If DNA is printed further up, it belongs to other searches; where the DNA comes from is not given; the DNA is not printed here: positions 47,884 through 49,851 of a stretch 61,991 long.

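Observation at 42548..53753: Hdr - fumarate reductase - Mvh hydrogenase gene set: candidate cytoplasmic H2/fumarate/ferredoxin bifurcating (or confurcating) complex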

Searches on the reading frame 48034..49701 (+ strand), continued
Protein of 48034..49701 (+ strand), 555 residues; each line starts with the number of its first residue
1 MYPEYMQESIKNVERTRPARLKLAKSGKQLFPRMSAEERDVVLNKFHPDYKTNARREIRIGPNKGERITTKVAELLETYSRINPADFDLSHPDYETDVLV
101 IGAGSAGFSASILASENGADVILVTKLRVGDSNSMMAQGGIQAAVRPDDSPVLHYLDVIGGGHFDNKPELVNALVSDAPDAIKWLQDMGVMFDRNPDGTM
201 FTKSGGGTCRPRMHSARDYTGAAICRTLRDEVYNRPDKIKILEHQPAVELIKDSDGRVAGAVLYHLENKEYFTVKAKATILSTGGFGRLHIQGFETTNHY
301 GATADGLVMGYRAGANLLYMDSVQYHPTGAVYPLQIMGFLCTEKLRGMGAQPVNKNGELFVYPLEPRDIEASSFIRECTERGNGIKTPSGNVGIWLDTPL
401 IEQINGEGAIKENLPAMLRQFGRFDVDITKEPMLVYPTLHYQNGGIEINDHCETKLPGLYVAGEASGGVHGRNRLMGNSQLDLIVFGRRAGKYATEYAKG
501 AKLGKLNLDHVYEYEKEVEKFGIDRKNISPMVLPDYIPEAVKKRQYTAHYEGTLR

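Call 43: search_protein_families(library=pfam, proteins=[L013:5574-7958:+, L013:4445-5344:-, L013:3168-4106:-, L013:2260-3168:-, L013:1152-2225:-], max_evalue=0.00001)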
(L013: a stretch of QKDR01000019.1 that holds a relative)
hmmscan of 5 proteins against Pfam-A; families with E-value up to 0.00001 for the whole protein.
L013:5574-7958:+ (794 aa): 17 families
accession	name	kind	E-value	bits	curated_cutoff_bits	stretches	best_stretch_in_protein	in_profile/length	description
PF02662.21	FlpD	-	6.4e-29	100.9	22.3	1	658-779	1-122/123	Methyl-viologen-reducing hydrogenase, delta subunit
PF12837.12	Fer4_6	-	1e-15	57.2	25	0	608-630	2-24/24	4Fe-4S binding domain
PF12838.12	Fer4_7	-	2.3e-15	57.2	27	1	584-629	1-52/52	4Fe-4S dicluster domain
PF00037.32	Fer4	-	1.2e-14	53.8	21.1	0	579-600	2-23/24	4Fe-4S binding domain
PF13237.11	Fer4_10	-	1.9e-13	50.6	25.5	1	580-626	4-53/53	4Fe-4S dicluster domain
PF14697.11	Fer4_21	-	5.1e-13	49.4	35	1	578-630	1-57/59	4Fe-4S dicluster domain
PF13484.11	Fer4_16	-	5.6e-12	46.7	30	0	615-635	2-22/66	4Fe-4S double cluster binding domain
PF07992.20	Pyr_redox_2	-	9.8e-12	45.3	26.1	1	144-234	2-92/291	Pyridine nucleotide-disulphide oxidoreductase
PF13187.11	Fer4_9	-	5.2e-11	42.8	27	1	584-629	1-51/52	4Fe-4S dicluster domain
PF01266.30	DAO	-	8.6e-10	39.1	27.9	1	144-178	1-35/353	FAD dependent oxidoreductase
PF12797.12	Fer4_2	-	1.4e-09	37.7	24.5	0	579-596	4-21/22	4Fe-4S binding domain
PF25160.1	LdpA_Fe-S-bd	-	6.2e-09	36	27.6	1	589-634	7-47/49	LdpA Fe-S cluster-binding domain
PF12831.13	FAD_oxidored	-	1.3e-07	31.7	27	1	145-182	2-39/416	FAD dependent oxidoreductase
PF13450.12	NAD_binding_8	-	6.7e-07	29.9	21.9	1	147-182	1-36/68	NAD(P)-binding Rossmann-like domain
PF00890.30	FAD_binding_2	-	1.8e-06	27.9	20.4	1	145-181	2-38/414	FAD binding domain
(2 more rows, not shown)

L013:4445-5344:- (299 aa): 1 family
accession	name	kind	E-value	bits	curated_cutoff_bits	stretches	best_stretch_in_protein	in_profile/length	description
PF01145.31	Band_7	-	1.6e-26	93.9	23.6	1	31-223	2-175/176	SPFH domain / Band 7 family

L013:3168-4106:- (312 aa): 1 family
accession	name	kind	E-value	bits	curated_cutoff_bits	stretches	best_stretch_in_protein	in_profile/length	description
PF01515.24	PTA_PTB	-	3.1e-50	171.8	24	2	92-308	104-318/319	Phosphate acetyl/butaryl transferase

L013:2260-3168:- (302 aa): 1 family
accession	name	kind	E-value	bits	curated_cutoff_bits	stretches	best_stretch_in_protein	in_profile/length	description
PF01515.24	PTA_PTB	-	1.2e-49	169.9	24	2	81-298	103-318/319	Phosphate acetyl/butaryl transferase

L013:1152-2225:- (357 aa): 1 family
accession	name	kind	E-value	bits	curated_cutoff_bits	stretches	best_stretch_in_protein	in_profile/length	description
PF00871.23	Acetate_kinase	-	1.3e-21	77.2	22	1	155-316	177-341/392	Acetokinase family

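Call 44: search_solved_structures(query=window:48034-49701:+, max_evalue=1e-54, show_alignments=4)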
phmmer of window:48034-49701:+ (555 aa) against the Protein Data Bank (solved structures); distinct sequences matched with E-value up to 1e-54: 5.
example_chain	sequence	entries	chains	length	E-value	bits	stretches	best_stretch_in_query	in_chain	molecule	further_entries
7d6v_A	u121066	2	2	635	1.4e-70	241.5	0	95-367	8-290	Succinate dehydrogenase subunit A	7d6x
2b76_A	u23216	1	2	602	8.1e-56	192.8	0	94-502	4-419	Fumarate reductase flavoprotein subunit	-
3p4p_A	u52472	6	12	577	1.8e-55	191.6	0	94-502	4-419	Fumarate reductase flavoprotein subunit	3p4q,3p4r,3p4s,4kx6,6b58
1kf6_A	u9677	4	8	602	2.2e-55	191.4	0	94-502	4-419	FUMARATE REDUCTASE FLAVOPROTEIN | Fumarate reductase flavoprotein subunit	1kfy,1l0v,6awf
5vpn_A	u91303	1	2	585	4.9e-55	190.2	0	94-502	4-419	Fumarate reductase flavoprotein subunit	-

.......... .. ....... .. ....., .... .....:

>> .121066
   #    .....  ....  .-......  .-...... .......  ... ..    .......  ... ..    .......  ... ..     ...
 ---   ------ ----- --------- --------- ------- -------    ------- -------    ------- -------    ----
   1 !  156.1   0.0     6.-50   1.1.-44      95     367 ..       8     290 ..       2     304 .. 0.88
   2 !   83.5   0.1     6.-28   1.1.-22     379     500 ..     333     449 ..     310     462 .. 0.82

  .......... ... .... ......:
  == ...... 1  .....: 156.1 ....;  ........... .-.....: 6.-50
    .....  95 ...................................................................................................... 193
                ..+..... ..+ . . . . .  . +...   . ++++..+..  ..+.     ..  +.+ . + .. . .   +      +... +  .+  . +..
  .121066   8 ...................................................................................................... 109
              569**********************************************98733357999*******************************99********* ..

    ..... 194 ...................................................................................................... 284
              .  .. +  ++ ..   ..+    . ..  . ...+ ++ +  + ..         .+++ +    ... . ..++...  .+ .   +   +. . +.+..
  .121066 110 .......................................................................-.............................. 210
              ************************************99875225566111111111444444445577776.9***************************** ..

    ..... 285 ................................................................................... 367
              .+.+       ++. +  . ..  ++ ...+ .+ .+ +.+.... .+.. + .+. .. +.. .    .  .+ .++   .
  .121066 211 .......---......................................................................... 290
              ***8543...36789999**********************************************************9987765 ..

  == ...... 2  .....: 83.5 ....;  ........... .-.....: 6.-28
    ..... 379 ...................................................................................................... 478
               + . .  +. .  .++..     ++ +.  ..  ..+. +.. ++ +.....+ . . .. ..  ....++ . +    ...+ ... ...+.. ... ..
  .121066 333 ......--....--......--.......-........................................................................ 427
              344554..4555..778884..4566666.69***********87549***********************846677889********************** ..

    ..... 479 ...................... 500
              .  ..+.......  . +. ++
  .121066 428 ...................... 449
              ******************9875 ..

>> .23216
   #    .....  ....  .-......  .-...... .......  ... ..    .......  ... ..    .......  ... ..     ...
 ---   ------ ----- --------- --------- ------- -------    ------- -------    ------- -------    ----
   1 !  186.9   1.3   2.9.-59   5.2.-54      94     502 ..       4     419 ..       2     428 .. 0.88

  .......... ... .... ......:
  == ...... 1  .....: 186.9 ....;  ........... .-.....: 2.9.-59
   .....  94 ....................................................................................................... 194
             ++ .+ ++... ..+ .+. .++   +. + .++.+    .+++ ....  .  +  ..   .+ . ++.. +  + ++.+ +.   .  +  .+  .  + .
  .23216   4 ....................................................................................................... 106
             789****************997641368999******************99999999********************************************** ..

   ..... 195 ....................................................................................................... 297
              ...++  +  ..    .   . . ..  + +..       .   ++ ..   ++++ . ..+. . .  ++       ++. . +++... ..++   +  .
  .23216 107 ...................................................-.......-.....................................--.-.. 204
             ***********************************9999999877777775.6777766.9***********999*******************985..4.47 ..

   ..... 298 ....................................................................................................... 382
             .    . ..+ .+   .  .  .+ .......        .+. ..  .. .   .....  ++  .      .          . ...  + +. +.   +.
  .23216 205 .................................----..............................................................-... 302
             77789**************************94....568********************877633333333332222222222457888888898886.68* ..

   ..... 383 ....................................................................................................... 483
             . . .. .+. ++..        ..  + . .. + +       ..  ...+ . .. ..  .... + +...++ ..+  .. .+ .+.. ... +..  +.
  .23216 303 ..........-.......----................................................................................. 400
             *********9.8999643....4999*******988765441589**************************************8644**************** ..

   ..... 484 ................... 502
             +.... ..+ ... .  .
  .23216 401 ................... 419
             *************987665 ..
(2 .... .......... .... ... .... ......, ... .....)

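Call 55: predict_structure(alignment_id=A1)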
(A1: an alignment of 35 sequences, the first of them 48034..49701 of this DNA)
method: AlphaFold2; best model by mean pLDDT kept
length: 555 residues; sequences in the alignment: 35
mean_pLDDT: 74.3   pTM: 0.80
mean pLDDT of the five models: 74.3, 72.8, 71.6, 70.4, 69.2
residues with pLDDT >= 90: 157; 70-90: 201; 50-70: 94; < 50: 103
segments of 3 or more residues with pLDDT < 50: 133-138, 143-165, 205-211, 215-219, 286-302, 321-325, 337-340, 363-368, 469-478, 546-555
pLDDT, mean of each block of 10 residues (from residue 1): 85 92 74 68 69 83 87 84 91 98 88 97 85 50 46 40 56 78 85 69 47 47 81 96 90 98 87 97 58 38 68 84 49 59 68 83 48 63 80 85 88 75 83 72 72 96 67 41 86 97 96 95 81 55 49 36
secondary structure, 60 per line:
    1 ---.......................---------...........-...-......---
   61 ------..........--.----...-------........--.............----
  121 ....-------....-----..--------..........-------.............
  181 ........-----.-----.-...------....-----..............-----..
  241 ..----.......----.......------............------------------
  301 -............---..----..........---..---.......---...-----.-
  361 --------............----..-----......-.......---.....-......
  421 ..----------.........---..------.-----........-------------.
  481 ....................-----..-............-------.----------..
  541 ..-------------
elements in order: H4-26 H36-46 E55-57 E67-69 H70-76 E94-101 H104-116 E121-124 H132-135 H151-160 H168-188 E202-204 E211-214 H220-233 E239-242 E247-253 E258-264 E271-282 H302-313 E323-332 H341-347 E351-353 H369-380 E392-397 H399-405 H409-413 H415-422 E433-441 E459-462 H463-466 H480-500 H509-520 H539-542

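Call 58: fold_search(model_id=the predicted structure, library=pdb)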
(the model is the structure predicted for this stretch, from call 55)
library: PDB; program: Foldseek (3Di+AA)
matches with E <= 10: 1895; with E <= 0.001: 1005
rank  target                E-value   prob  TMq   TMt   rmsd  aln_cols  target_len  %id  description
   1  5vpn_A                3.7e-29  1.00  0.64  0.62   4.7       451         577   32  E. coli Quinol fumarate reductase FrdA E245Q mutation (released 2017-06-21)
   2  1kf6_A                7.6e-29  1.00  0.64  0.62   4.6       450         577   33  E. coli Quinol-Fumarate Reductase with Bound Inhibitor HQNO (released 2002-03-13)
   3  5vpn_E                1.0e-28  1.00  0.64  0.61   4.7       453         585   33  E. coli Quinol fumarate reductase FrdA E245Q mutation (released 2017-06-21)
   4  6awf_A                3.0e-28  1.00  0.63  0.61   4.8       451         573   32  Escherichia coli quinol:fumarate reductase crystallized without dicarboxylate (released 2017-12-06)
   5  7d6v_A                1.5e-27  1.00  0.63  0.58   4.8       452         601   36  Mycobacterium smegmatis Sdh1 in complex with UQ1 (released 2021-04-07)
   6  7d6x_A                2.9e-27  1.00  0.63  0.59   6.0       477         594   36  Mycobacterium smegmatis Sdh1 complex in the apo form (released 2021-04-07)
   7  6vax_A                1.0e-26  1.00  0.62  0.57   5.3       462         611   30  Crystal structure of human SDHA-SDHAF2 assembly intermediate (released 2020-08-26)
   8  6b58_C                2.0e-26  1.00  0.57  0.58   5.3       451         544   31  FrdA-SdhE assembly intermediate (released 2018-01-24)
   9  1kss                  4.4e-26  1.00  0.58  0.56   8.5       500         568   29  Crystal Structure of His505Ala Mutant Flavocytochrome c3 from Shewanella frigidimarina (released 2002-08-14)
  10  2fbw_A                4.9e-26  1.00  0.62  0.57   4.8       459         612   30  Avian respiratory complex II with carboxin bound (released 2005-12-20)
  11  1jry_A                7.2e-26  1.00  0.56  0.55   7.4       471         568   29  Crystal structure of Arg402Lys mutant flavocytochrome c3 from Shewanella frigidimarina (released 2001-11-02)
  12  1e39                  9.0e-26  1.00  0.57  0.55   7.3       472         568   29  Flavocytochrome C3 from Shewanella frigidimarina histidine 365 mutated to alanine (released 2000-09-18)
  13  2b76_A                1.6e-25  1.00  0.64  0.61   4.8       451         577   32  E. coli Quinol fumarate reductase FrdA E49Q mutation (released 2006-02-21)
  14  8b6g_CA               2.3e-25  1.00  0.60  0.56   5.3       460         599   28  Cryo-EM structure of succinate dehydrogenase complex (complex-II) in respiratory supercomplex of Tetrahymena thermoph (released 2023-03-29)
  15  2h89_A                2.3e-25  1.00  0.61  0.55   5.2       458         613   30  Avian Respiratory Complex II with Malonate Bound (released 2006-06-20)
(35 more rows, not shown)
